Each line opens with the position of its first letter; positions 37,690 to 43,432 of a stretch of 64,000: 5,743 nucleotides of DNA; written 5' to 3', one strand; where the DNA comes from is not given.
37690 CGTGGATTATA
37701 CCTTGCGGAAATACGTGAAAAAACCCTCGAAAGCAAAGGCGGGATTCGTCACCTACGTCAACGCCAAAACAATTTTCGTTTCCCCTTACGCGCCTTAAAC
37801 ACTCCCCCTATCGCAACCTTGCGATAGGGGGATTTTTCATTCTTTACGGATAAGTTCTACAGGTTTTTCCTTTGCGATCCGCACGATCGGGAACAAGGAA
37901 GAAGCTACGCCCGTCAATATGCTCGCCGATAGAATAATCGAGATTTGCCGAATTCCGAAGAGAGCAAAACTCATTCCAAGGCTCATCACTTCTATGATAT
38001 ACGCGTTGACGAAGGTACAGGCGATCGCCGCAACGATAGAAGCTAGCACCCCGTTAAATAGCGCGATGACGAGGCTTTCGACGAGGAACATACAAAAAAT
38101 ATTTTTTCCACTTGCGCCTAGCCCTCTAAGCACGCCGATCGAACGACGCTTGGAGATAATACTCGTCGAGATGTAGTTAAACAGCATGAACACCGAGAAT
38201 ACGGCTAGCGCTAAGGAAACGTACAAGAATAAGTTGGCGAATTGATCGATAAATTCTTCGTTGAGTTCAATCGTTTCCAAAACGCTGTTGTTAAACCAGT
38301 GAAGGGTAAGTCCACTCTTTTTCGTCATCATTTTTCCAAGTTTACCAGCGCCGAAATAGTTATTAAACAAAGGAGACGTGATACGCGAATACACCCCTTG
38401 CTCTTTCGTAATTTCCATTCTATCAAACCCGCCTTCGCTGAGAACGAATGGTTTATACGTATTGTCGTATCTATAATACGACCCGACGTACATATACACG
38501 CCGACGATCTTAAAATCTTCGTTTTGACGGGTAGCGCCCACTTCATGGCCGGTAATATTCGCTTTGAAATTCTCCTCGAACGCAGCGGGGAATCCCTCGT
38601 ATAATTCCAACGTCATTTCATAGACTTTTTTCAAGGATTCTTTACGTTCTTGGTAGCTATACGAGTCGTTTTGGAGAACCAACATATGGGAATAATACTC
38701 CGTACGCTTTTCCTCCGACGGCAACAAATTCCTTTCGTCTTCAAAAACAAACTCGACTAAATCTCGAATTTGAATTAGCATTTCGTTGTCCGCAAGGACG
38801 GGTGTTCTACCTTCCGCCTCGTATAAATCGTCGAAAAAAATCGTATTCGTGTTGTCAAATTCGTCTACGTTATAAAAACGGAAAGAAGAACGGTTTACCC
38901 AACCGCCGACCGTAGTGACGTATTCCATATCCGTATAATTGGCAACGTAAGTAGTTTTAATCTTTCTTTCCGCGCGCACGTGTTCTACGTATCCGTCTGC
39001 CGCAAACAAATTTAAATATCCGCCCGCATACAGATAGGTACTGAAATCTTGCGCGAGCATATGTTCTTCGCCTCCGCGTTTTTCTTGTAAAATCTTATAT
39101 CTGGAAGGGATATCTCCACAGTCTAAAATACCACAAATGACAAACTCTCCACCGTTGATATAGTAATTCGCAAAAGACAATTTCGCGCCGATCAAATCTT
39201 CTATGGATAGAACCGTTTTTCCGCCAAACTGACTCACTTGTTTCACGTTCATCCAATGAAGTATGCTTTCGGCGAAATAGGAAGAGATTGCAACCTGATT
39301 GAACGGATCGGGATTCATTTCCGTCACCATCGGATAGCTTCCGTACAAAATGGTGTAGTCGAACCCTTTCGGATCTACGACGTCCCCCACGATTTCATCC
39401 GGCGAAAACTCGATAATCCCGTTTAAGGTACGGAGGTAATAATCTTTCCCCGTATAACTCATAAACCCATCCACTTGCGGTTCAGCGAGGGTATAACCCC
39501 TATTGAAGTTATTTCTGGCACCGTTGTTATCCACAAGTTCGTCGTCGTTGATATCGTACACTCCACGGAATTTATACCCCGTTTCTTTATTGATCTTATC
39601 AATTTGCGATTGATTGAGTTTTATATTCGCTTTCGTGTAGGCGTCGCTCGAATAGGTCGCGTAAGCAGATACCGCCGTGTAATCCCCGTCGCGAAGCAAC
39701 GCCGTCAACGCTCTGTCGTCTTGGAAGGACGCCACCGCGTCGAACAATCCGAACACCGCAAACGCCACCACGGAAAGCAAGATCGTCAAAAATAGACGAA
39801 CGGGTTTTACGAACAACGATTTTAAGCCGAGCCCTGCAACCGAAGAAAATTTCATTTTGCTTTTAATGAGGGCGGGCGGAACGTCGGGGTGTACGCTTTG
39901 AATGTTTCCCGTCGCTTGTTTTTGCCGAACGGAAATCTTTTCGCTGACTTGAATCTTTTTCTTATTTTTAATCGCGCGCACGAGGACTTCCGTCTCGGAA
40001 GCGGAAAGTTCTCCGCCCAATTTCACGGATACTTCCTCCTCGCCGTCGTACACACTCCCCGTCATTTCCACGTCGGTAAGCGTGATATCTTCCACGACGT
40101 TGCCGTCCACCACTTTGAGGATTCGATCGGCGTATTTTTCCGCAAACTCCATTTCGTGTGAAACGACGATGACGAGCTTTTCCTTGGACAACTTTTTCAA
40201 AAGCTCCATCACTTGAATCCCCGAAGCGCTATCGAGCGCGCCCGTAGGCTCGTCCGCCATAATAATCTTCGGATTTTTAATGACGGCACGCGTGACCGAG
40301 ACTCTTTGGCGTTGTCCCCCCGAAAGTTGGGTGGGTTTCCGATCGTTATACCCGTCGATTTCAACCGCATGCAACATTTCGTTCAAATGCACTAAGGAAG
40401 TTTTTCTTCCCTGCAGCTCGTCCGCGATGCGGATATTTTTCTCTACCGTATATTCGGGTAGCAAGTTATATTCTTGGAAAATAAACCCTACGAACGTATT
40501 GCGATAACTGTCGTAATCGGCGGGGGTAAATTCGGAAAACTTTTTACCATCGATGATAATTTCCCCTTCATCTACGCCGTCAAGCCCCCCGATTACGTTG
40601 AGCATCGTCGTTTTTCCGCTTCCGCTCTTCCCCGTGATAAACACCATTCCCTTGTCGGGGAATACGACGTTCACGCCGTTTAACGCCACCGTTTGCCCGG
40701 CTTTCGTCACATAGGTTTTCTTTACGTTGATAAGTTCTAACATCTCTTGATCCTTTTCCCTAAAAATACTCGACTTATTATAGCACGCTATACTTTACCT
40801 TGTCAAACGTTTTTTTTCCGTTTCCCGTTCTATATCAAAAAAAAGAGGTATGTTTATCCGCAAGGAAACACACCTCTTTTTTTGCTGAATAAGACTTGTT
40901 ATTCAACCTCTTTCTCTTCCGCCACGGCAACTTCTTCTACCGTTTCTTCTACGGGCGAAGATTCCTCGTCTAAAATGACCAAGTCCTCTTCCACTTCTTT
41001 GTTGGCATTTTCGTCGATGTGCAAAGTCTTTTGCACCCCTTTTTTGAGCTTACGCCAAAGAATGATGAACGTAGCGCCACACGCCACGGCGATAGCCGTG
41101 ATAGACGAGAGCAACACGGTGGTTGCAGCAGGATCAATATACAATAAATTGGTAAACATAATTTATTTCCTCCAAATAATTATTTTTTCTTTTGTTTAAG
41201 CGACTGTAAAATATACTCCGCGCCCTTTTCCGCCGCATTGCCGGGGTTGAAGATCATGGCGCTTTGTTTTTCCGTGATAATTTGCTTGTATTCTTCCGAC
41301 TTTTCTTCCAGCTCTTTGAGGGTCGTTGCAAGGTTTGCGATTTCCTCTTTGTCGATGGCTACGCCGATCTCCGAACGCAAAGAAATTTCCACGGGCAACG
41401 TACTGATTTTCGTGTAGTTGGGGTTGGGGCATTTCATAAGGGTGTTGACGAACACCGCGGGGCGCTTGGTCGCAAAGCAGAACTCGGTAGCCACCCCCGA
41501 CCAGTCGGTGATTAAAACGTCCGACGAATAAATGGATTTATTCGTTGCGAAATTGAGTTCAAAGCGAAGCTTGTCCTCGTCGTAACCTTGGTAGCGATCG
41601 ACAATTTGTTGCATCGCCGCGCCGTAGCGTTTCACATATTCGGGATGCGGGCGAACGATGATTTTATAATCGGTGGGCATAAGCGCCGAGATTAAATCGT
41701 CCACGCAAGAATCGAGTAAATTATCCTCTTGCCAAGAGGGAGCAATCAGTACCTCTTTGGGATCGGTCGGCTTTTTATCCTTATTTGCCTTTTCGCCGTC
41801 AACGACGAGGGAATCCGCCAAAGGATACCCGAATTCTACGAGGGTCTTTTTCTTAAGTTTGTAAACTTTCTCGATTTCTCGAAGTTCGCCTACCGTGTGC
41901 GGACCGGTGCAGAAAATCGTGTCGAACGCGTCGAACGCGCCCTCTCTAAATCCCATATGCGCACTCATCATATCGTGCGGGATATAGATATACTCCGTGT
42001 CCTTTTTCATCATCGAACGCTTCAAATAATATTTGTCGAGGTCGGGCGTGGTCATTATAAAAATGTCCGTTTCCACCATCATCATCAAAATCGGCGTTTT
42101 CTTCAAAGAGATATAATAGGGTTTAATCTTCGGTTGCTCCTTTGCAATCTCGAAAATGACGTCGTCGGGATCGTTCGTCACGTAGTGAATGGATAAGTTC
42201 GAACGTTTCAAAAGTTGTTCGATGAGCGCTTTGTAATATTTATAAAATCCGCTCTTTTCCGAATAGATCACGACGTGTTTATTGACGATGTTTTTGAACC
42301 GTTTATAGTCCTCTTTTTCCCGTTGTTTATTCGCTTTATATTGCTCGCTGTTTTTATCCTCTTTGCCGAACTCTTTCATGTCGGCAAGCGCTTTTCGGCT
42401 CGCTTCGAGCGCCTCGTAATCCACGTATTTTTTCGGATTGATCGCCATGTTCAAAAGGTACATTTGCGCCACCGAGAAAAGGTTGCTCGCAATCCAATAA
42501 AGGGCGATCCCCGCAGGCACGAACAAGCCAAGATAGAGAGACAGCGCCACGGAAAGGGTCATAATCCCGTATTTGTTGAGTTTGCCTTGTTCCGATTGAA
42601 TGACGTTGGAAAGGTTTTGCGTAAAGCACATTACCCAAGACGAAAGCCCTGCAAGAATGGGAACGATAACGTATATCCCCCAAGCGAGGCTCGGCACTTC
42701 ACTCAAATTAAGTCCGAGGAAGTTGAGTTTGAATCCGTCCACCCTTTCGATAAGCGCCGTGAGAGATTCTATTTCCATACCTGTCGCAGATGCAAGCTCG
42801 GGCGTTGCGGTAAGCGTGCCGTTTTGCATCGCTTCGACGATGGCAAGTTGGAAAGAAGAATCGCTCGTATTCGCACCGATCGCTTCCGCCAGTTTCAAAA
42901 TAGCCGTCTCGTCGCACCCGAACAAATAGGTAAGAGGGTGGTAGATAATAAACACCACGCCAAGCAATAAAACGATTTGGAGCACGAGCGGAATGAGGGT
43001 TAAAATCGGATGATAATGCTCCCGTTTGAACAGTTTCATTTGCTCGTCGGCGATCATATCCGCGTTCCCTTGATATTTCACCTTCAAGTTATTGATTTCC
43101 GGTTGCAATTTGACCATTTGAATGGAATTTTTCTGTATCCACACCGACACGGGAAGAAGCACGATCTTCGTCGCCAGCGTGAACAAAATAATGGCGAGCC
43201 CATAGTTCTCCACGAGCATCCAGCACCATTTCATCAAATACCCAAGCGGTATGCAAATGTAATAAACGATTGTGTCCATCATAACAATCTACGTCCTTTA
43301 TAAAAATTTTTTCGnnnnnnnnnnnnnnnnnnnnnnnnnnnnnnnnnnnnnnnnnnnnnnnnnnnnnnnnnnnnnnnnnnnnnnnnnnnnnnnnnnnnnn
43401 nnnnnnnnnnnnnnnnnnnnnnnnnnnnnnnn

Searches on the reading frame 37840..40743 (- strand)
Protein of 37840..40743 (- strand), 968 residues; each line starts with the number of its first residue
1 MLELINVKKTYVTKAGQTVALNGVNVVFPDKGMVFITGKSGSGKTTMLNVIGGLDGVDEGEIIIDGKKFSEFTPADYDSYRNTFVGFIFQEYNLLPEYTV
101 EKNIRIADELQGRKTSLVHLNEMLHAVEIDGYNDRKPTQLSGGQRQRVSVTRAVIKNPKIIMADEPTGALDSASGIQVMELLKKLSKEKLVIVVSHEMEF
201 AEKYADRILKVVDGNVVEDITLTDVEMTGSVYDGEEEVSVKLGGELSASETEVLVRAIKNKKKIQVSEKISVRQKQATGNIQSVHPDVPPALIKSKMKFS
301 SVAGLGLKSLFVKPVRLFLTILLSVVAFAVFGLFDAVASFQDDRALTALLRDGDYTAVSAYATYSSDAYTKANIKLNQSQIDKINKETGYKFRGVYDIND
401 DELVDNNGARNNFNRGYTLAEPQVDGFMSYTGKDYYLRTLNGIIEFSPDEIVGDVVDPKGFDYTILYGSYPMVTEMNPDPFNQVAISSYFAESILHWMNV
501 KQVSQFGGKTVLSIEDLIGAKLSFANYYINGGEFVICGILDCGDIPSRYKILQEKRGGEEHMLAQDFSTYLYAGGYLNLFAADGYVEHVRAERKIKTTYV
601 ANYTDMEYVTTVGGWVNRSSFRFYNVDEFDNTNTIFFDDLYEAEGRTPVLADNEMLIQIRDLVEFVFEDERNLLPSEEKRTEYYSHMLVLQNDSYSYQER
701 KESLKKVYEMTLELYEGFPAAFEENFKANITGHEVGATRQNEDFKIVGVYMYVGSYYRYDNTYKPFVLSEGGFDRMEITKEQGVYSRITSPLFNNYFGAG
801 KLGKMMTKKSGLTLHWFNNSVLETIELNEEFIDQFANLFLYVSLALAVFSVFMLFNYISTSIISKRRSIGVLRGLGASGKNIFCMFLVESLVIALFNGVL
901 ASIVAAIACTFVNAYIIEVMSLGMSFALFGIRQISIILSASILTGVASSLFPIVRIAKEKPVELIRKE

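Call 56: search_protein_families(library=pfam, proteins=[window:37840-40743:-], max_evalue=0.00001)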
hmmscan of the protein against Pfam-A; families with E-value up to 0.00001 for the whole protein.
window:37840-40743:- (968 aa): 3 families
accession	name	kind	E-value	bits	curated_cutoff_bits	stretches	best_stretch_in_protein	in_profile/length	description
PF00005.33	ABC_tran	-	1e-28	101.1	25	1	21-167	1-136/137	ABC transporter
PF02687.27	FtsX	-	2.5e-09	37.6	25.5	1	842-961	3-120/120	FtsX-like permease C-terminal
PF02463.25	SMC_N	-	1.6e-06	28.1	40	0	29-212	22-212/220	RecF/RecN/SMC N terminal domain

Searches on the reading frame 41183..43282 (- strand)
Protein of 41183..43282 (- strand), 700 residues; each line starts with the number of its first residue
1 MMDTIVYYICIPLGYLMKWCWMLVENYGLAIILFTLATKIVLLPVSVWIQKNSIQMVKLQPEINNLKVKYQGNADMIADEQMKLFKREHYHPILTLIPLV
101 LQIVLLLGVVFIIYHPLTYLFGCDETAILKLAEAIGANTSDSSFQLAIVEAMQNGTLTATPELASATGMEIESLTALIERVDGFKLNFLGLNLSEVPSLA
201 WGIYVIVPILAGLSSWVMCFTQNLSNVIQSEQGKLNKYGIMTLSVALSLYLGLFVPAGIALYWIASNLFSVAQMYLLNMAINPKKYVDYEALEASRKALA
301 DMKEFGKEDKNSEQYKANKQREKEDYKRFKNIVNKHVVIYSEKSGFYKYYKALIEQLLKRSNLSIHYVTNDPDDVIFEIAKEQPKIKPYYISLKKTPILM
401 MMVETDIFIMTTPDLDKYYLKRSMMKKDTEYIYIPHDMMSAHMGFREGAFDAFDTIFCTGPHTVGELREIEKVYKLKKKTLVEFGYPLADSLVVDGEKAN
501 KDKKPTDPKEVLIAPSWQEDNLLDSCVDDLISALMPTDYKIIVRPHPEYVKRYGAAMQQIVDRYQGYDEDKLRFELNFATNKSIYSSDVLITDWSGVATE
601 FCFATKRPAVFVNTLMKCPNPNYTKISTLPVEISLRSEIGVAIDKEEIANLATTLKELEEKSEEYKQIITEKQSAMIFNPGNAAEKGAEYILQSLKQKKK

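Call 56: search_protein_families(library=pfam, proteins=[window:41183-43282:-], max_evalue=0.00001)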
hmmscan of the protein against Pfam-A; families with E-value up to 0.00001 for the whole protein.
window:41183-43282:- (700 aa): 2 families
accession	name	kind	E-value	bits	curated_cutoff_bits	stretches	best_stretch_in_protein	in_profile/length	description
PF02096.25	60KD_IMP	-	8.2e-30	104.4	35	1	27-278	1-162/163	60Kd inner membrane protein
PF04464.20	Glyphos_transf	-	6.7e-14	52.1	22.1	1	333-614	11-294/367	CDP-Glycerol:Poly(glycerophosphate) glycerophosphotransferase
